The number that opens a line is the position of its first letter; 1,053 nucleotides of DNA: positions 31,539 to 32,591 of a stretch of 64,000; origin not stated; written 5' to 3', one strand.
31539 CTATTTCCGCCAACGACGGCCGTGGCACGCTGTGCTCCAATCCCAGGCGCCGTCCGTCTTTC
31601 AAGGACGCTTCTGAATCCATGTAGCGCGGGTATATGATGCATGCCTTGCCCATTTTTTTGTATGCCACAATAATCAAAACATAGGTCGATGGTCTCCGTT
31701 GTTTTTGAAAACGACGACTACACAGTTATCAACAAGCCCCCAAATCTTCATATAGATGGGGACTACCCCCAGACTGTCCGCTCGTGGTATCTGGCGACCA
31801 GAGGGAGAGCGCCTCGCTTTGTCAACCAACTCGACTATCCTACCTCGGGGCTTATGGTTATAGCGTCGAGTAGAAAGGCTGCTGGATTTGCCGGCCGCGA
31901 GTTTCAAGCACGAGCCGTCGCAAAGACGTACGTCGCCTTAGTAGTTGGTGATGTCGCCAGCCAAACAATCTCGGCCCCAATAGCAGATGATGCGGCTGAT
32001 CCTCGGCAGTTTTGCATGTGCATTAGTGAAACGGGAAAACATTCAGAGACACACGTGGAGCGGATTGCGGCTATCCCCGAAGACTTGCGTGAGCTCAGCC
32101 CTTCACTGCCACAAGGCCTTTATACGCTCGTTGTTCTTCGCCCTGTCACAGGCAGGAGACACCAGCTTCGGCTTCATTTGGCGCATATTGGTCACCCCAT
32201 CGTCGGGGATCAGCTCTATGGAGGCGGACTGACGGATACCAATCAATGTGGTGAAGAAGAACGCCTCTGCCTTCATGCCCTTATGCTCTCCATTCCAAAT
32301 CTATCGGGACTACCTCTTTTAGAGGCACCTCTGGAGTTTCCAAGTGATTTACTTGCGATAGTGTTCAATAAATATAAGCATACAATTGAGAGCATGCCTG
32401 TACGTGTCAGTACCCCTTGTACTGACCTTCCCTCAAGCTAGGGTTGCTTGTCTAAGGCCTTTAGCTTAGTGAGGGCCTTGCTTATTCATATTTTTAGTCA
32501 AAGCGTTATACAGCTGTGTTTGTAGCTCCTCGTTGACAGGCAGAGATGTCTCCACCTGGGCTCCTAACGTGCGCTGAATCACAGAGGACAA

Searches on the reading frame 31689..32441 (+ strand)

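Call 59: search_protein_families(library=pfam, proteins=[window:31689-32441:+], max_evalue=0.01)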
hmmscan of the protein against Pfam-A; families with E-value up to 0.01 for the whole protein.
window:31689-32441:+ (250 aa): 1 family
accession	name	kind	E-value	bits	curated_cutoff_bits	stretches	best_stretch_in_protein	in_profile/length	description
PF00849.27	PseudoU_synth_2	-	6.3e-26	91.9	26.8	1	10-166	1-152/152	RNA pseudouridylate synthase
